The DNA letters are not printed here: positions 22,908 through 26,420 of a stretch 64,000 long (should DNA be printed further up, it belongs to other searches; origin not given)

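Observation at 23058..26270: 1070-aa TM/NB-ARC-STAND NTPase/TPR/CARF/RelE-like fusion encoded directly downstream of cmr6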

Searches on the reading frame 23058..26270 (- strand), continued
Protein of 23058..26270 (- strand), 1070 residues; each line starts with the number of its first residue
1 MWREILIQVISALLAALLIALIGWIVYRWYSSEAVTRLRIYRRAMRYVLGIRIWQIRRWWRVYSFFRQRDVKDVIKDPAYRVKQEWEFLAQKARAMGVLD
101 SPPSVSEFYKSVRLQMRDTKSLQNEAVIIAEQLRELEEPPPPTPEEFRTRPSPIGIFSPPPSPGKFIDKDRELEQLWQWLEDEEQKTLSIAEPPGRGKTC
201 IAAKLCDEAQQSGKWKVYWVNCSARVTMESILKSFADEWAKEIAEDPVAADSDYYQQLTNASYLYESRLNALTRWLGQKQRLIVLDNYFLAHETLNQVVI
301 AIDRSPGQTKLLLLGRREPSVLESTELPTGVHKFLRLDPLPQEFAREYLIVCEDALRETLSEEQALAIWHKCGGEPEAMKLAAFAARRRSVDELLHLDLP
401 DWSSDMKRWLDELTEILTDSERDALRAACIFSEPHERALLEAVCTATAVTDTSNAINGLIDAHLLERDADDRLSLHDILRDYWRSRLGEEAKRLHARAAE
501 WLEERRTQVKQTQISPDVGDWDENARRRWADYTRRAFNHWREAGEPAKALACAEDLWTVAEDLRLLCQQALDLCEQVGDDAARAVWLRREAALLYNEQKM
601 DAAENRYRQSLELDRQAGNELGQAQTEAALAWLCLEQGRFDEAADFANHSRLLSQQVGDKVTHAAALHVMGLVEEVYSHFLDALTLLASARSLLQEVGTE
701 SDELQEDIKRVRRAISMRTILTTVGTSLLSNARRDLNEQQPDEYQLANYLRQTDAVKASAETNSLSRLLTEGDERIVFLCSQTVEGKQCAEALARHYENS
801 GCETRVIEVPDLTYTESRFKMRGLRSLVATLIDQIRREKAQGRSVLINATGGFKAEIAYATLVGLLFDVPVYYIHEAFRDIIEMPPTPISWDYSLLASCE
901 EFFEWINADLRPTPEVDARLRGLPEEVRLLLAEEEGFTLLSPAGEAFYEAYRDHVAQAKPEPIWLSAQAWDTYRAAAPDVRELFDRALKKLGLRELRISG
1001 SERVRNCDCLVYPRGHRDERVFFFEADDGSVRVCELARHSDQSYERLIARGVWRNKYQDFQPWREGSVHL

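Call 79: predict_structure(alignment_id=A4)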
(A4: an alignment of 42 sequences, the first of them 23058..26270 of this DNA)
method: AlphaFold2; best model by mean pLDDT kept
length: 1070 residues; sequences in the alignment: 42
mean_pLDDT: 74.5   pTM: 0.50
mean pLDDT of the five models: 74.5, 74.2, 73.7, 73.0, 70.7
residues with pLDDT >= 90: 393; 70-90: 321; 50-70: 138; < 50: 218
segments of 3 or more residues with pLDDT < 50: 25-83, 112-124, 136-177, 179-200, 287-337, 876-890, 1067-1070
pLDDT, mean of each block of 10 residues (from residue 1): 75 76 48 40 40 39 43 38 56 58 54 45 50 47 31 29 29 44 37 36 59 69 60 76 68 77 76 73 57 33 30 26 36 43 88 85 90 78 76 71 60 78 83 69 82 83 64 63 82 91 93 92 93 93 93 93 94 94 97 96 98 98 98 96 97 98 98 90 93 96 93 80 91 94 95 91 85 85 92 95 93 63 81 87 85 70 71 53 35 79 91 93 80 85 73 80 96 95 94 87 92 91 95 97 96 95 67
secondary structure, 60 per line:
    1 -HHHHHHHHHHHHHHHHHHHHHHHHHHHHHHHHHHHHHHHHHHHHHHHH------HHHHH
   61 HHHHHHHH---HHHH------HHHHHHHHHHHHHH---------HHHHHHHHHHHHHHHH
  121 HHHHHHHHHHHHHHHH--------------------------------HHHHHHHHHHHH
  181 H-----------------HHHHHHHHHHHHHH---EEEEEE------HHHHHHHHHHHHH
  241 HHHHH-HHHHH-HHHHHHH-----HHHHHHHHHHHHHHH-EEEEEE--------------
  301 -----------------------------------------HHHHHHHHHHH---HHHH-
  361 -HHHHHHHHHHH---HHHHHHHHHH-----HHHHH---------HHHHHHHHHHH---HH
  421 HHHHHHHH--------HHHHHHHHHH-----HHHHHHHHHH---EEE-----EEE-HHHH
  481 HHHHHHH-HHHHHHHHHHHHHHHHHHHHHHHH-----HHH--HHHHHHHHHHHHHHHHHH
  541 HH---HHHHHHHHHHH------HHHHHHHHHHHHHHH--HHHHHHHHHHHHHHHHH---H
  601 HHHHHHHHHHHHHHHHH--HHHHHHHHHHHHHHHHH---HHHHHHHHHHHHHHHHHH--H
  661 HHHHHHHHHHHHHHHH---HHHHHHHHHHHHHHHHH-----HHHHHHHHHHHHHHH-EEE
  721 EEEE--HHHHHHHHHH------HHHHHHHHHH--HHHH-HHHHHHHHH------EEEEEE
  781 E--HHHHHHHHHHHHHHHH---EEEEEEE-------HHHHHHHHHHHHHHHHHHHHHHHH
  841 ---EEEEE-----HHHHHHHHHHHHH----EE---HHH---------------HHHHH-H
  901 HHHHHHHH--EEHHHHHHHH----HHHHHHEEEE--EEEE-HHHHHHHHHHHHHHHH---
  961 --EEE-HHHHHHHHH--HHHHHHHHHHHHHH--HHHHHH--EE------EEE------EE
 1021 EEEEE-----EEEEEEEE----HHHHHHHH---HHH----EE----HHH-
elements in order (helices of 4 or more, strands of 3 or more residues): H2-49 H56-68 H72-75 H82-95 H105-136 H169-181 H199-212 E216-221 H228-245 H247-251 H253-259 H265-279 E281-286 H342-352 H356-359 H362-372 H376-385 H391-395 H405-415 H419-428 H437-446 H452-461 E465-467 E473-475 H477-487 H489-512 H523-542 H546-556 H563-577 H580-596 H600-617 H620-636 H640-657 H660-676 H680-696 H702-716 E718-724 H727-736 H743-752 H755-758 H760-768 E775-781 H784-799 E803-809 H817-840 E844-848 H854-866 H894-898 H900-908 H913-920 H925-930 E931-934 E937-940 H942-957 E963-965 H967-975 H978-991 H994-999 E1010-1012 E1019-1025 E1031-1038 H1043-1050

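Call 84: search_protein_families(library=padloc, proteins=[L002:1258-2868:+, L001:3267-3521:+, L001:7767-8021:+], max_evalue=0.01)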
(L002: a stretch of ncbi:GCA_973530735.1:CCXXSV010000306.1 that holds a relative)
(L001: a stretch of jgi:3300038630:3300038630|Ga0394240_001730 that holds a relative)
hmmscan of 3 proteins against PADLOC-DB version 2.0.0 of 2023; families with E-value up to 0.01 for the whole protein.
L002:1258-2868:+ (536 aa): 0 families

L001:3267-3521:+ (84 aa): 2 families
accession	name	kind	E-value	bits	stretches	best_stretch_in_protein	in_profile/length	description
PDLC01376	Csx15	-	2.7e-14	51.1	1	27-80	2-55/101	"CAS-I,CAS-III; associated"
PDLC01038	Csx15/20/peptidase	-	1.1e-09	36.7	1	1-75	1-69/118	peptidase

L001:7767-8021:+ (84 aa): 1 family
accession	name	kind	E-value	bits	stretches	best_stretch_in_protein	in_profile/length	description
PDLC01376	Csx15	-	1.2e-05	23.3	1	2-27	51-76/101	"CAS-I,CAS-III; associated"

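Call 88: fold_search(model_id=the predicted structure, library=pdb)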
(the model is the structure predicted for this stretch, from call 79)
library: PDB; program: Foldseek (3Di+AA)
matches with E <= 10: 1566; with E <= 0.001: 163
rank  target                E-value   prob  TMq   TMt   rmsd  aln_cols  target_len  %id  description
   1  8phj_X                7.0e-13  1.00  0.19  0.48  14.0       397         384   22  cA4-bound Cami1 in complex with 70S ribosome (released 2023-12-13)
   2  8phj_Y                8.7e-13  1.00  0.21  0.53  11.7       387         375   23  cA4-bound Cami1 in complex with 70S ribosome (released 2023-12-13)
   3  8phb_B                3.5e-12  1.00  0.21  0.54  13.1       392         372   22  Crystal structure of apo Cami1 (released 2023-12-13)
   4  8phb_A                4.2e-12  1.00  0.21  0.54  12.1       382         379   21  Crystal structure of apo Cami1 (released 2023-12-13)
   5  7pq3_AAA              2.0e-09  1.00  0.18  0.62   5.5       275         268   22  Crystal Structure of the Ring Nuclease 0811 from Sulfolobus islandicus (Sis0811) in complex with its post-catalytic  (released 2021-11-24)
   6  7pq3_BBB              2.1e-09  1.00  0.19  0.66   5.0       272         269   24  Crystal Structure of the Ring Nuclease 0811 from Sulfolobus islandicus (Sis0811) in complex with its post-catalytic  (released 2021-11-24)
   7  3qyf_B                7.1e-09  1.00  0.18  0.63   5.2       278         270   21  Crystal structure of the CRISPR-associated protein SSO1393 from Sulfolobus solfataricus (released 2011-03-23)
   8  7pqa_AAA              7.8e-09  1.00  0.18  0.62   5.5       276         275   22  Crystal Structure of the Ring Nuclease 0811 mutant-S12G/K169G from Sulfolobus islandicus (Sis0811) (released 2021-12-01)
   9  7pq6_AAA              8.2e-09  1.00  0.18  0.61   5.6       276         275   23  Crystal Structure of the Ring Nuclease 0811 mutant-S12A from Sulfolobus islandicus (Sis0811) (released 2021-11-24)
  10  7pq6_BBB              9.3e-09  1.00  0.19  0.64   5.2       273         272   23  Crystal Structure of the Ring Nuclease 0811 mutant-S12A from Sulfolobus islandicus (Sis0811) (released 2021-11-24)
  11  3qyf_A                1.2e-08  1.00  0.18  0.63   5.3       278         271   21  Crystal structure of the CRISPR-associated protein SSO1393 from Sulfolobus solfataricus (released 2011-03-23)
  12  7pqa_BBB              1.2e-08  1.00  0.18  0.64   5.3       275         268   23  Crystal Structure of the Ring Nuclease 0811 mutant-S12G/K169G from Sulfolobus islandicus (Sis0811) (released 2021-12-01)
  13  7pq2_BBB              1.5e-08  1.00  0.18  0.63   5.2       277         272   23  Crystal Structure of the Ring Nuclease 0811 from Sulfolobus islandicus (Sis0811) in its apo form (released 2021-11-24)
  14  7pq2_AAA              2.4e-08  1.00  0.18  0.61   5.5       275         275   24  Crystal Structure of the Ring Nuclease 0811 from Sulfolobus islandicus (Sis0811) in its apo form (released 2021-11-24)
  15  6mfv_A                1.8e-07  1.00  0.14  0.20  24.0       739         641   11  Crystal structure of the Signal Transduction ATPase with Numerous Domains (STAND) protein with a tetratricopeptide rep (released 2019-02-20)
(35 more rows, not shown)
